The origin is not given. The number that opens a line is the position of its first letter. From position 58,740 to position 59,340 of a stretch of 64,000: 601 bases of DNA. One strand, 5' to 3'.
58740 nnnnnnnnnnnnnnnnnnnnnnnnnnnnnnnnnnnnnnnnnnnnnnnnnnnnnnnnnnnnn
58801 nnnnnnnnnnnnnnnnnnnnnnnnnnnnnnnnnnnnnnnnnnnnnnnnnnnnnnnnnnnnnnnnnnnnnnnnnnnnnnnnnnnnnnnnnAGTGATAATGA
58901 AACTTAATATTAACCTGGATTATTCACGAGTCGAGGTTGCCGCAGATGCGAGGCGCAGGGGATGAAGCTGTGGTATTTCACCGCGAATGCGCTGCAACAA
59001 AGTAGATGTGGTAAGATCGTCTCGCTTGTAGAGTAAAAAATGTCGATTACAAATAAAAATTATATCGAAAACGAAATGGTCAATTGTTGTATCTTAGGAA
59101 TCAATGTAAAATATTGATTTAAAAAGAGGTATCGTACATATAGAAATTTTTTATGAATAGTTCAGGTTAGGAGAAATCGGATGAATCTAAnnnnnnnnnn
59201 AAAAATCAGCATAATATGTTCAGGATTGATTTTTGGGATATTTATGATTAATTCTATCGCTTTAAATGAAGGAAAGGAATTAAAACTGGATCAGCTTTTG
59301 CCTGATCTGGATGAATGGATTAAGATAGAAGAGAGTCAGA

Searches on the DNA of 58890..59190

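Call 51: search_rna_families(source=window, start=58890, end=59190, threshold=evalue, max_evalue=10)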
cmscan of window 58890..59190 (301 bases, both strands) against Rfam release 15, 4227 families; matches with E-value up to 10: 3.
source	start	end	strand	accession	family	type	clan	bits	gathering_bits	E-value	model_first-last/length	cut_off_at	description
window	59071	59135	+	RF01167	sn2429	Gene; snRNA; snoRNA; CD-box;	-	14.4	50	4.2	1-77/77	no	Small nucleolar RNA sn2429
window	58894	58949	+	RF02913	pemK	Cis-reg;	-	12.2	34.8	9.3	1-61/61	no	pemK RNA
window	58915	59044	+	RF02197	TP73-AS1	Gene; lncRNA;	-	12.1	75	2.8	49-161/161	no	TP73 antisense RNA 1 conserved region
